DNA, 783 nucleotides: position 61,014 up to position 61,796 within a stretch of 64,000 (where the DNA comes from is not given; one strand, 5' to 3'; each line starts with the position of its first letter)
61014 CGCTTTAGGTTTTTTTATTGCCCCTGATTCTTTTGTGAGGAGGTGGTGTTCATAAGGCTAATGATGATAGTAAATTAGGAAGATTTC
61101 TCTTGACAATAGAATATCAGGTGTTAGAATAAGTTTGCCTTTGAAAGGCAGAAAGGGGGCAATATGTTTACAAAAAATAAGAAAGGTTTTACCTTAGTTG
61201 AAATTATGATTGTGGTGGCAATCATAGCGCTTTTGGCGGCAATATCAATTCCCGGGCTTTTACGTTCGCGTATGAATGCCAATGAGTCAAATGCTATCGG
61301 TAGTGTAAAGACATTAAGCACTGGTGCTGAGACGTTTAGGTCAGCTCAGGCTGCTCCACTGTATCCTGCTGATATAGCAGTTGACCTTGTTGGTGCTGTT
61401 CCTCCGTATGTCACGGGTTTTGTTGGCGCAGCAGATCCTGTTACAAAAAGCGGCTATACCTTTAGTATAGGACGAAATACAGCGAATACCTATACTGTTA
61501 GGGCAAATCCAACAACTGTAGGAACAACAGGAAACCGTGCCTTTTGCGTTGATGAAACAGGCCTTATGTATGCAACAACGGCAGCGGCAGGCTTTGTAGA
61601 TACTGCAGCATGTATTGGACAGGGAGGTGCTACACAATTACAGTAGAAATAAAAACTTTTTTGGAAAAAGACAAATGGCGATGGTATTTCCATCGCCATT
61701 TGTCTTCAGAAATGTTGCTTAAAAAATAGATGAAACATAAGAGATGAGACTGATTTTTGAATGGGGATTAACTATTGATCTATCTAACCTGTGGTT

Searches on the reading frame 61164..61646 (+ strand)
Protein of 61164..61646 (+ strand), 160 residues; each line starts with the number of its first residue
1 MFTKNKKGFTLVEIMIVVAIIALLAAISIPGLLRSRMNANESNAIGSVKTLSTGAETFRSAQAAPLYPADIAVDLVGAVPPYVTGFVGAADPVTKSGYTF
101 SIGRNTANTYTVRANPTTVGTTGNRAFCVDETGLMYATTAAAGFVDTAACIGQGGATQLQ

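Call 8: search_protein_families(library=pfam, proteins=[window:61164-61646:+], max_evalue=0.01)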
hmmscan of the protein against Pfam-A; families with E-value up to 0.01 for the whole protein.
window:61164-61646:+ (160 aa): 2 families
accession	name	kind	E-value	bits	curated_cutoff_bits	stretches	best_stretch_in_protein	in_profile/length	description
PF07963.17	N_methyl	-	3.2e-09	36.4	21.2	1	4-28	2-26/27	Prokaryotic N-terminal methylation motif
PF16732.10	ComP_DUS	-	0.0093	17.2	27.3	0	89-121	47-79/87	Type IV minor pilin ComP, DNA uptake sequence receptor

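Call 9: find_encoding_contigs(protein=window:61164-61646:+, flank=10000, max_places=6)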
Protein window:61164-61646:+ (160 aa): 24 contigs read that carry it; 6 places shown.
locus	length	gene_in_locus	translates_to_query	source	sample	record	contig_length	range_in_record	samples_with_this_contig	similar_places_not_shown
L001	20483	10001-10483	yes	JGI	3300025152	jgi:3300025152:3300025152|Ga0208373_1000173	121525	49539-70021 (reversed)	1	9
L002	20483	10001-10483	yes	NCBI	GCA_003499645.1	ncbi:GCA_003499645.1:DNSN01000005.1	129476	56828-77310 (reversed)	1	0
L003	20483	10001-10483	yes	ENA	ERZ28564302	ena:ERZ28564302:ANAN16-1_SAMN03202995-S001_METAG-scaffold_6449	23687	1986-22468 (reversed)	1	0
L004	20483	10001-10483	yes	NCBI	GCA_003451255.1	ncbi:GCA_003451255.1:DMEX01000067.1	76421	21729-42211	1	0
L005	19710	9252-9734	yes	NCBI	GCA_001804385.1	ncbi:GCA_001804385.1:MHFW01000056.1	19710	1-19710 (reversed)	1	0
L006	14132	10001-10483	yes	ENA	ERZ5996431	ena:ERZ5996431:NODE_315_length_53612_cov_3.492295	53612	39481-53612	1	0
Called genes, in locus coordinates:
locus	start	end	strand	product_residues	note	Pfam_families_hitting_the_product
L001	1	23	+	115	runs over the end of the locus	PF01502:PRA-CH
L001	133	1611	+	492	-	PF04715:, PF00425:Chorismate_bind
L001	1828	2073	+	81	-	PF00886:Ribosomal_S16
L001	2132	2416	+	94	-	PF02699:YajC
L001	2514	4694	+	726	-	PF07549:Sec_GG (weak), PF21760:SecD_1st, PF22599:SecDF_P1_head, PF02355:SecD_SecF_C, PF03176:MMPL (weak), PF02355:SecD_SecF_C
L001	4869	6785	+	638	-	PF17757:UvrB_inter, PF02559:CarD_TRCF_RID, PF00270:DEAD, PF04851:ResIII, PF00271:Helicase_C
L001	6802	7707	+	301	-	PF13623:SurA_N_2, PF13624:SurA_N_3, PF09312:SurA_N, PF13145:Rotamase_2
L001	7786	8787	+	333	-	PF04166:PdxA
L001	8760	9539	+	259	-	PF00398:RrnaAD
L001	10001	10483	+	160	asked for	PF07963:N_methyl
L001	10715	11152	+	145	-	PF07963:N_methyl (weak)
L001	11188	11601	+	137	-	PF07963:N_methyl (weak)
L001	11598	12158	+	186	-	-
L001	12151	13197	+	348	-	-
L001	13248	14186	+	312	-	PF11104:PilM_2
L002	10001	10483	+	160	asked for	PF07963:N_methyl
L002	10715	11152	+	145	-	PF07963:N_methyl (weak)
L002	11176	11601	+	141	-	PF07963:N_methyl (weak)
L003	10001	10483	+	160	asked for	PF07963:N_methyl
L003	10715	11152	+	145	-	PF07963:N_methyl (weak)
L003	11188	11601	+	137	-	PF07963:N_methyl (weak)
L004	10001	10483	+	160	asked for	PF07963:N_methyl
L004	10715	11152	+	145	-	PF07963:N_methyl (weak)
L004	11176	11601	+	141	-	PF07963:N_methyl (weak)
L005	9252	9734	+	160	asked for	PF07963:N_methyl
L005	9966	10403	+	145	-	PF07963:N_methyl (weak)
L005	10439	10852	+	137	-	PF07963:N_methyl (weak)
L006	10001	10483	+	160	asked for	PF07963:N_methyl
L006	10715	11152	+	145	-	PF07963:N_methyl (weak)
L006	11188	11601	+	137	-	PF07963:N_methyl (weak)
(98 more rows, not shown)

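Call 10: find_related_loci(query=window:61164-61646:+, collection=genome_contigs, flank=3000)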
Query window:61164-61646:+ (160 aa) in genome_contigs; peptide patterns used: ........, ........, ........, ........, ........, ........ (x = any residue, [..] = any of these).
213 stretches matched a pattern; 2 encode a relative of the query (tblastn E <= 1e-3); 2 distinct loci.
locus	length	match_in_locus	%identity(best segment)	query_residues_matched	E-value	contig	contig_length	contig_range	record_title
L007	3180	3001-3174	38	1-58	1e-12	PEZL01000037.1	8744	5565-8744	MAG: Candidatus Tagabacteria bacterium CG09_land_8_20_14_0_10_41_14 CG09_land_8_20_14_0.10_scaffold_2277_c, whole genome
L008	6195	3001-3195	36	67-138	4e-7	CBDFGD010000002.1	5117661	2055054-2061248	MAG: Vicinamibacteria bacterium isolate b372e290-4d5a-4a71-9afd-fb28c1c12f3b genome assembly, contig: contig_2, whole ge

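Call 12: find_homologous_proteins(query=window:61164-61646:+, max_evalue=1e-8)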
Query window:61164-61646:+ (160 aa): 2151 proteins with E <= 1e-8 among 8000 candidates; the best 120 are listed.
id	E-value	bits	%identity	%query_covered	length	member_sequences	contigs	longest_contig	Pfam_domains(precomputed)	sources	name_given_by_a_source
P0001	4.0e-94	330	99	100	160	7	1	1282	PF07963.18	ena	-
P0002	2.4e-57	211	66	98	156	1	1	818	PF07963.18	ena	-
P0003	1.2e-55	205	65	100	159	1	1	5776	PF07963.18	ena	-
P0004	2.4e-51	191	61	97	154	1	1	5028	PF07963.18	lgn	-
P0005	6.5e-51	190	62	97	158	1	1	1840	PF07963.18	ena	-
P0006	6.3e-49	184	62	98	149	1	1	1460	PF07963.18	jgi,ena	-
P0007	1.8e-48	182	64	84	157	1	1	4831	PF07963.18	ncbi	-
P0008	1.4e-45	173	57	98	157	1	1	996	PF07963.18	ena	-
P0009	3.4e-45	171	57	83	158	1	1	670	PF07963.18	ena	-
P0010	3.4e-43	165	54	97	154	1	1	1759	PF07963.18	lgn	-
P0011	9.2e-43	164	60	92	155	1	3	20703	PF07963.18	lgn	-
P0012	1.8e-42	163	58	93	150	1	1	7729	PF07963.18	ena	-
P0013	2.9e-42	162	60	97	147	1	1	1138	PF07963.18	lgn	-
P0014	6.2e-42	161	60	93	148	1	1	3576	PF07963.18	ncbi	-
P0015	1.4e-41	160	59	84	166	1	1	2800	PF07963.18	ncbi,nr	ncbi:MAG: prepilin-type N-terminal cleavage/methylation domain-containing protein [Candidatus Omnitr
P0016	2.1e-41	159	63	82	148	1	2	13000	PF07963.18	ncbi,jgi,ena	ncbi:MAG: prepilin-type N-terminal cleavage/methylation domain-containing protein [Candidatus Omnitr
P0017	3.6e-41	158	59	92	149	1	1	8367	PF07963.18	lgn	-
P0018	7.7e-41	157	57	93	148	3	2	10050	PF07963.18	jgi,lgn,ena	jgi:prepilin-type N-terminal cleavage/methylation domain-containing protein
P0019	1.7e-40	156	59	92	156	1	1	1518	PF07963.18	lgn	-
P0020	2.2e-39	153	57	93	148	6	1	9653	PF07963.18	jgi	-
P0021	2.3e-39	153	58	86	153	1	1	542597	PF07963.18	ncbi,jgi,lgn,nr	ncbi:MAG: prepilin-type N-terminal cleavage/methylation domain-containing protein [Candidatus Omnitr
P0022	2.4e-39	152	56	97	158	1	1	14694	PF07963.18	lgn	-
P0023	5.3e-39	151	59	87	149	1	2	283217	PF07963.18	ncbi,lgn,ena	-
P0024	6.5e-39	151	59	86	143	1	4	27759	PF07963.18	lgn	-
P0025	1.3e-38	150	62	84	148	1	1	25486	PF07963.18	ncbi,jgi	-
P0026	3.6e-38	149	62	85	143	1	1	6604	PF07963.18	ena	-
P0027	3.9e-38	149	60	82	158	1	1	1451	PF07963.18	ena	-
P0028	4.2e-38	148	58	86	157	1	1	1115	PF07963.18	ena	-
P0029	8.2e-38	147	57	86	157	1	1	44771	PF07963.18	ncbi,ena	-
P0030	1.0e-37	147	55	95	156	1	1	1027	PF07963.18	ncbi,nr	ncbi:MAG: type II secretion system protein [Candidatus Omnitrophica bacterium]|nr:type II secretion 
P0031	2.8e-37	146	56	89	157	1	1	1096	PF07963.18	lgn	-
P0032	8.5e-37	144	58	86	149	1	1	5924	PF07963.18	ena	-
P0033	9.0e-37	144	56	84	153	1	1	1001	PF07963.18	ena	-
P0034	1.2e-36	144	55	83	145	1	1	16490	PF07963.18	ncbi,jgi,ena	ncbi:MAG: prepilin-type N-terminal cleavage/methylation domain-containing protein [Candidatus Omnitr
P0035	1.4e-36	144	57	83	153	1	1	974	PF07963.18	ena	-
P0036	1.6e-36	143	57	84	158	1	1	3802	PF07963.18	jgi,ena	-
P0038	2.0e-36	143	57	83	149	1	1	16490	PF07963.18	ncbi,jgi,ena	ncbi:MAG: prepilin-type N-terminal cleavage/methylation domain-containing protein [Candidatus Omnitr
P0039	4.0e-36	142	58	83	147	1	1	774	PF07963.18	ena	-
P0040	4.7e-36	142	57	83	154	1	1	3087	PF07963.18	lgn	-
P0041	5.9e-36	141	59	83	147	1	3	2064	PF07963.18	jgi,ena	-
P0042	6.3e-36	141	54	89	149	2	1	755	PF07963.18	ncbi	-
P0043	8.1e-36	141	59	85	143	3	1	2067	PF07963.18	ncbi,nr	ncbi:MAG: prepilin-type N-terminal cleavage/methylation domain-containing protein [Candidatus Omnitr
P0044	8.2e-36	141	56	86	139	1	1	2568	PF07963.18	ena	-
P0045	1.1e-35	141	56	91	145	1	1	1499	PF07963.18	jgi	jgi:prepilin-type N-terminal cleavage/methylation domain-containing protein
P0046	1.2e-35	141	49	98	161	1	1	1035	PF07963.18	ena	-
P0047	1.3e-35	140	57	86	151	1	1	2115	PF07963.18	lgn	-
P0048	1.4e-35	140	57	83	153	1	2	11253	PF07963.18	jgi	-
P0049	1.5e-35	140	58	85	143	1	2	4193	PF07963.18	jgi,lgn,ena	-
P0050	2.3e-35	140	54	95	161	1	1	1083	PF07963.18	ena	-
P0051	2.4e-35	139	57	85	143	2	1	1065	PF07963.18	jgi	-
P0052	2.8e-35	139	59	84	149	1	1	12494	PF07963.18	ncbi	-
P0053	2.9e-35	139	55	84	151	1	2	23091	PF07963.18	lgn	-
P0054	2.9e-35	139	55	92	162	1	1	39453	PF07963.18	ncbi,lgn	-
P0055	3.7e-35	139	55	86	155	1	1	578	PF07963.18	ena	-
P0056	3.8e-35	139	59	84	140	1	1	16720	PF07963.18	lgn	-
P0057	6.5e-35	138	58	86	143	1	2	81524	PF07963.18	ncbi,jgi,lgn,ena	ncbi:MAG: prepilin-type N-terminal cleavage/methylation domain-containing protein [Candidatus Rattei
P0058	6.9e-35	138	56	86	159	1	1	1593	PF07963.18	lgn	-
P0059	7.0e-35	138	58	81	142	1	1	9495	PF07963.18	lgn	-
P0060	7.6e-35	138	56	88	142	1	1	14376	PF07963.18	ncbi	-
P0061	8.1e-35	138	58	79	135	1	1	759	PF07963.18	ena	-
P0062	1.0e-34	137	58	83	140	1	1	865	PF07963.18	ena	-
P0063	1.1e-34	137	53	88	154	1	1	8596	PF07963.18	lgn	-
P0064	1.1e-34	137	54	92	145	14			PF07963.18,PF16732.11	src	-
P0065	1.1e-34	137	57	89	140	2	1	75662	PF07963.18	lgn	-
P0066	1.1e-34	137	57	87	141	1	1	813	PF07963.18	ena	-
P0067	1.2e-34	137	56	84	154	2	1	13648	PF07963.18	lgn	-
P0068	1.2e-34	137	57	85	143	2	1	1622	PF07963.18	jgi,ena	-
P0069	1.2e-34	137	57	86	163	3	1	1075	PF07963.18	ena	-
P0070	1.3e-34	137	47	96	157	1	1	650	PF07963.18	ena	-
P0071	1.7e-34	137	57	81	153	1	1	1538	PF07963.18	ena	-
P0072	2.1e-34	136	55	88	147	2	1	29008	PF07963.18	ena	-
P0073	2.2e-34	136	60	89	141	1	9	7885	PF07963.18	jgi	jgi:prepilin-type N-terminal cleavage/methylation domain-containing protein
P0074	2.3e-34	136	55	85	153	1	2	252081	PF07963.18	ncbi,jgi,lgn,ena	-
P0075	2.6e-34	136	54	91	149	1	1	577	PF07963.18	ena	-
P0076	2.7e-34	136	57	83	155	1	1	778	PF07963.18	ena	-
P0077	3.5e-34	136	50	89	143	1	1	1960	PF07963.18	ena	-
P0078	3.5e-34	136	55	84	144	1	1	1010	PF07963.18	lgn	-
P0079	3.5e-34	136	53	84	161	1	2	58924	PF07963.18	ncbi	-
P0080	3.8e-34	136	56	86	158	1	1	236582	PF07963.18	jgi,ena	-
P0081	4.9e-34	135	51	84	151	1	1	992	PF07963.18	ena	-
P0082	6.2e-34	135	53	89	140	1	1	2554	PF07963.18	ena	-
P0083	6.6e-34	135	58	83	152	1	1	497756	PF07963.18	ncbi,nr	ncbi:MAG: prepilin-type N-terminal cleavage/methylation domain-containing protein [PVC group bacteri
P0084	6.7e-34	135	57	82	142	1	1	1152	PF07963.18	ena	-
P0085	6.7e-34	135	55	91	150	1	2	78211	PF07963.18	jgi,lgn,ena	-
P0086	7.1e-34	135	56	86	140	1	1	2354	PF07963.18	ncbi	-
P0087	7.3e-34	135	57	81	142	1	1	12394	PF07963.18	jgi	jgi:prepilin-type N-terminal cleavage/methylation domain-containing protein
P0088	7.5e-34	135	57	86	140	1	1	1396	PF07963.18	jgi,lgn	-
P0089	7.9e-34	135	53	84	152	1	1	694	PF07963.18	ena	-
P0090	8.6e-34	134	58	81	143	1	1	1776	PF07963.18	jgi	-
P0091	9.6e-34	134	56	86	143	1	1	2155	PF07963.18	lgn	-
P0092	9.8e-34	134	55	84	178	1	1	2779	PF07963.18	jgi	jgi:type IV pilus assembly protein PilA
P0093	1.2e-33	134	52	84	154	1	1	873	PF07963.18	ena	-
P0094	1.2e-33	134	55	88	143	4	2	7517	PF07963.18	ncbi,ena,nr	ncbi:MAG: hypothetical protein A2879_04815 [Omnitrophica WOR_2 bacterium RIFCSPHIGHO2_01_FULL_49_10]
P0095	1.2e-33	134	57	81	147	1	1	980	PF07963.18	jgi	jgi:type IV pilus assembly protein PilA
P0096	1.5e-33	134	50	89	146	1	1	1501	PF07963.18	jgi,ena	-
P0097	1.8e-33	133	58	81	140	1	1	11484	PF07963.18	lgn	-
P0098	1.8e-33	133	55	87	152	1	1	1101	PF07963.18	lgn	-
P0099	2.4e-33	133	54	85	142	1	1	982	PF07963.18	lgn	-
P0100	2.4e-33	133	57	81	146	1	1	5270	PF07963.18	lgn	-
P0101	2.7e-33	133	55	86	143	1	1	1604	PF07963.18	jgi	jgi:prepilin-type N-terminal cleavage/methylation domain-containing protein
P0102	3.0e-33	133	55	81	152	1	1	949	PF07963.18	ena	-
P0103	3.4e-33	133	53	86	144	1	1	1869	PF07963.18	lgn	-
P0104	3.7e-33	132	54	83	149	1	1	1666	PF07963.18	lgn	-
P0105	4.1e-33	132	51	92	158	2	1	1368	PF07963.18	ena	-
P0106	4.6e-33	132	52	91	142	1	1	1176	PF07963.18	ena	-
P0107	4.6e-33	132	55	84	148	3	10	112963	PF07963.18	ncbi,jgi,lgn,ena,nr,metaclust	ncbi:MAG: hypothetical protein AUJ74_05085 [Candidatus Omnitrophica bacterium CG1_02_44_16]|nr:MAG: 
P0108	5.3e-33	132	54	89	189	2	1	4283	PF07963.18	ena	-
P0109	5.4e-33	132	50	98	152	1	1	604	PF07963.18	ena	-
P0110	5.4e-33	132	53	86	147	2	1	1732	PF07963.18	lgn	-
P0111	5.9e-33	132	54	86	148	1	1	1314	PF07963.18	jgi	jgi:type IV pilus assembly protein PilA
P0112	6.6e-33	132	49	91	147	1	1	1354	PF07963.18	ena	-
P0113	7.3e-33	131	52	86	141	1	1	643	PF07963.18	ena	-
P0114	7.4e-33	131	55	88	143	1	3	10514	PF07963.18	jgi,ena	-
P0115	9.1e-33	131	57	84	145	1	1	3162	PF07963.18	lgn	-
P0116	9.2e-33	131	56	81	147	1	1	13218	PF07963.18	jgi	jgi:type IV pilus assembly protein PilA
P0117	1.0e-32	131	55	79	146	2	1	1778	PF07963.18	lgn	-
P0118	1.0e-32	131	59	82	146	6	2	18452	PF07963.18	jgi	-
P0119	1.0e-32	131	53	84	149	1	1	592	PF07963.18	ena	-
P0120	1.2e-32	131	53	94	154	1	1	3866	PF07963.18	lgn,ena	-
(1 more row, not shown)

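Call 14: find_related_loci(query=A2, collection=metagenome_contigs, flank=1500)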
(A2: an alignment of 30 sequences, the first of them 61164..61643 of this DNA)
Query A2 (160 aa) in metagenome_contigs; peptide patterns used: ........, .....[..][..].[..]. (x = any residue, [..] = any of these).
600 stretches matched a pattern (row limit reached: there are more); 481 encode a relative of the query (tblastn E <= 1e-3); the best 80 are kept; 80 distinct loci.
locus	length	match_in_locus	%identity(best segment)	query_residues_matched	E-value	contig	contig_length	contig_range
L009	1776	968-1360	58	6-135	6e-41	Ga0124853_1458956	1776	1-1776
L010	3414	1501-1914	54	6-150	4e-39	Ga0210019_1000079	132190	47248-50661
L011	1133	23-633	55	5-158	3e-40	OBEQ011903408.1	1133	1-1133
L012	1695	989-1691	51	1-141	1e-37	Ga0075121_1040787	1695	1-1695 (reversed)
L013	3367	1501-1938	47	4-146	6e-36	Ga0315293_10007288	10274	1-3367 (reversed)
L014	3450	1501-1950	48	1-160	7e-35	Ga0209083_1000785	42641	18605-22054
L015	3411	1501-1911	48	1-141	1e-33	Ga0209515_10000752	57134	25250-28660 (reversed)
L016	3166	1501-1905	58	6-143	4e-33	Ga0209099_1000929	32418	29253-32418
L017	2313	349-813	44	1-159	4e-32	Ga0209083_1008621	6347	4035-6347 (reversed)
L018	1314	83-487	56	6-137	7e-33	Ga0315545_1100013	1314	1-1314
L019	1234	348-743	47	1-135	2e-32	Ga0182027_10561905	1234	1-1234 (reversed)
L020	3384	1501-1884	49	4-138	2e-31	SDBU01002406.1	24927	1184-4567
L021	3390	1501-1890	47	5-135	5e-31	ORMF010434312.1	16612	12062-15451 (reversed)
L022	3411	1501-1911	55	6-146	4e-31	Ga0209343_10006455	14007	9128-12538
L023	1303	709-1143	42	1-148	2e-31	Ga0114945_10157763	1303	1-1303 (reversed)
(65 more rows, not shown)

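Call 47: find_encoding_contigs(protein=P0003, flank=2000, max_places=2)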
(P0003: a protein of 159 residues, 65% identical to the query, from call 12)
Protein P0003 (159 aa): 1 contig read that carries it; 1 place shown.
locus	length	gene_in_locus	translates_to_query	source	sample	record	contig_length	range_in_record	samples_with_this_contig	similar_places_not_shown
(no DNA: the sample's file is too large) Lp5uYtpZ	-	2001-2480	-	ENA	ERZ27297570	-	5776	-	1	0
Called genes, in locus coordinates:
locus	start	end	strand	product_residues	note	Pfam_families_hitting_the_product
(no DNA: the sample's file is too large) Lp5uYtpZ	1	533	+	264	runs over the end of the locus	PF00398:RrnaAD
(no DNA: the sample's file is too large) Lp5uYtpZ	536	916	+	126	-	-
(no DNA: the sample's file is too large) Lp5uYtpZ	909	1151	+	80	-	-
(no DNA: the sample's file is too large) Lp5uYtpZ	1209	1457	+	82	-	PF13711:DUF4160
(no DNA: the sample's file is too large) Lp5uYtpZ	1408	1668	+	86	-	PF10387:DUF2442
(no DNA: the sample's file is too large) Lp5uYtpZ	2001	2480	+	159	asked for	PF07963:N_methyl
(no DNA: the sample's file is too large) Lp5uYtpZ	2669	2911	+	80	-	PF07963:N_methyl (weak)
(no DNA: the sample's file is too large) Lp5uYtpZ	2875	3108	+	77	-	-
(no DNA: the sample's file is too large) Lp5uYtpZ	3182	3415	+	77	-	-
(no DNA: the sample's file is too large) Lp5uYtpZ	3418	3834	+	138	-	PF07963:N_methyl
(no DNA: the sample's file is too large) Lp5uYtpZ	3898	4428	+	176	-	PF07963:N_methyl (faint)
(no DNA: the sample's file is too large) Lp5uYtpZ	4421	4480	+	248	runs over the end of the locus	?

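Call 48: find_encoding_contigs(protein=P0004, flank=2000, max_places=2)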
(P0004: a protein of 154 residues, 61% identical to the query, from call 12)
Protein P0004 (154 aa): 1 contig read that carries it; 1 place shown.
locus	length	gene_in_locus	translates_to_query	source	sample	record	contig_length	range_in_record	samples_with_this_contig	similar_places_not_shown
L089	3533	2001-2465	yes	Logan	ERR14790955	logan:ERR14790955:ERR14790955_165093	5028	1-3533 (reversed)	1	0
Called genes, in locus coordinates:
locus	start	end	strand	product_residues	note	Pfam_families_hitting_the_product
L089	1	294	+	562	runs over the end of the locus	PF05157:MshEN, PF00437:T2SSE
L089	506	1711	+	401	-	PF28597:T2SSF_N, PF00482:T2SSF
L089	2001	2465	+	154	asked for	PF07963:N_methyl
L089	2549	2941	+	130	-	-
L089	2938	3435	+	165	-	-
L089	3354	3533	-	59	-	?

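Call 49: find_encoding_contigs(protein=P0007, flank=2000, max_places=2)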
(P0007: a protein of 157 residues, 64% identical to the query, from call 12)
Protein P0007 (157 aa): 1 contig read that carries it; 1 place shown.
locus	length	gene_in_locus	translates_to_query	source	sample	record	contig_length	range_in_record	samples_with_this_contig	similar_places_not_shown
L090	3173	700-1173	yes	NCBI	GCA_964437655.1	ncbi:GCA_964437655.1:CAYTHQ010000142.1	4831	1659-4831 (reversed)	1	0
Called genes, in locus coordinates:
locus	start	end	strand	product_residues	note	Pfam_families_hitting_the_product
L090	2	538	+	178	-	?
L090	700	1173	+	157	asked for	PF07963:N_methyl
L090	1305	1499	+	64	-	PF07927:HicA_toxin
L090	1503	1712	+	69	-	PF15919:HicB_lk_antitox, PF21748:UPF0150 (weak)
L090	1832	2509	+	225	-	PF01487:DHquinase_I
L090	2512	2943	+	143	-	-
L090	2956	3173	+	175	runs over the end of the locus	-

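Call 50: find_encoding_contigs(protein=P0011, flank=2000, max_places=2)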
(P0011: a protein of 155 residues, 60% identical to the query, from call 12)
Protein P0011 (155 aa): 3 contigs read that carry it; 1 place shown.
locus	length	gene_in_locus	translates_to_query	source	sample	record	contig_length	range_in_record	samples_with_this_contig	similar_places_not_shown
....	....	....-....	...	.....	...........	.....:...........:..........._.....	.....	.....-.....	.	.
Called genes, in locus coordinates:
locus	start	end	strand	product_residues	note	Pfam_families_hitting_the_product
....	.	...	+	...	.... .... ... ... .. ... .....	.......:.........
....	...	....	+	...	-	-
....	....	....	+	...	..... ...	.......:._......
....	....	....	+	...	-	-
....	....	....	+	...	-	-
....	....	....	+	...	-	-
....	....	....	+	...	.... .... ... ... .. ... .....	-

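Call 51: find_encoding_contigs(protein=P0012, flank=2000, max_places=2)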
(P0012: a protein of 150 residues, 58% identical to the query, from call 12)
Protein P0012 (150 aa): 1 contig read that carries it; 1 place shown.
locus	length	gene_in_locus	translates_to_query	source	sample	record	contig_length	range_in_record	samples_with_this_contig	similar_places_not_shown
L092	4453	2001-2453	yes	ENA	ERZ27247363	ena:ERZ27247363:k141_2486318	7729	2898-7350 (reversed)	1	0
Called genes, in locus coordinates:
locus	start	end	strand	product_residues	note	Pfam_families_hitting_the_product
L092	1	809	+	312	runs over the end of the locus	PF01073:3Beta_HSD, PF01370:Epimerase, PF02719:Polysacc_synt_2, PF04321:RmlD_sub_bind, PF05368:NmrA, PF07993:NAD_binding_4, PF13460:NAD_binding_10, PF16363:GDP_Man_Dehyd, +1 more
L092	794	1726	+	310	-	PF01073:3Beta_HSD, PF01370:Epimerase, PF02719:Polysacc_synt_2 (faint), PF07993:NAD_binding_4 (faint), PF16363:GDP_Man_Dehyd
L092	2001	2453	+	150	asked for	PF07963:N_methyl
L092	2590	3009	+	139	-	-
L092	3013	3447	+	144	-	PF07963:N_methyl (weak)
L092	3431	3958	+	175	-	PF07963:N_methyl (faint)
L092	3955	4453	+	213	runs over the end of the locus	-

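Call 72: search_protein_families(library=ncbifam, proteins=[window:61164-61646:+], max_evalue=0.001)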
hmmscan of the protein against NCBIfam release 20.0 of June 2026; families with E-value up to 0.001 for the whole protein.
window:61164-61646:+ (160 aa): 8 families
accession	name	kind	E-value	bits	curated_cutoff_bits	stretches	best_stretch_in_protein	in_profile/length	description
NF041775.1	typeIV_PilA_Myxo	equivalog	1.9e-11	44.3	400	1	2-61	6-65/214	type IV pilin protein PilA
TIGR01710.1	typeII_sec_gspG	equivalog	6.5e-09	35.9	88.85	1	7-60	1-54/134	type II secretion system major pseudopilin GspG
NF007862.0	PRK10574.1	equivalog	1.7e-08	34.7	138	1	4-31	2-29/145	prepilin peptidase-dependent pilin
NF040999.1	pilin_ComGC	equivalog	3e-08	33.7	75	1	6-59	1-54/84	competence type IV pilus major pilin ComGC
TIGR02532.1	IV_pilin_GFxxxE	domain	5e-08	32.5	16.3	1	6-27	1-22/24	prepilin-type N-terminal cleavage/methylation domain-containing protein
NF041013.1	T4P_ComGE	equivalog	1.7e-05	24.8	49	1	4-43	1-40/83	competence type IV pilus minor pilin ComGE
TIGR01708.2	typeII_sec_gspH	equivalog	4e-05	23.7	80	1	7-27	2-22/169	type II secretion system minor pseudopilin GspH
TIGR02596.1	TIGR02596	subfamily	0.00015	21.9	70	1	9-33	1-25/196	Verru_Chthon cassette protein D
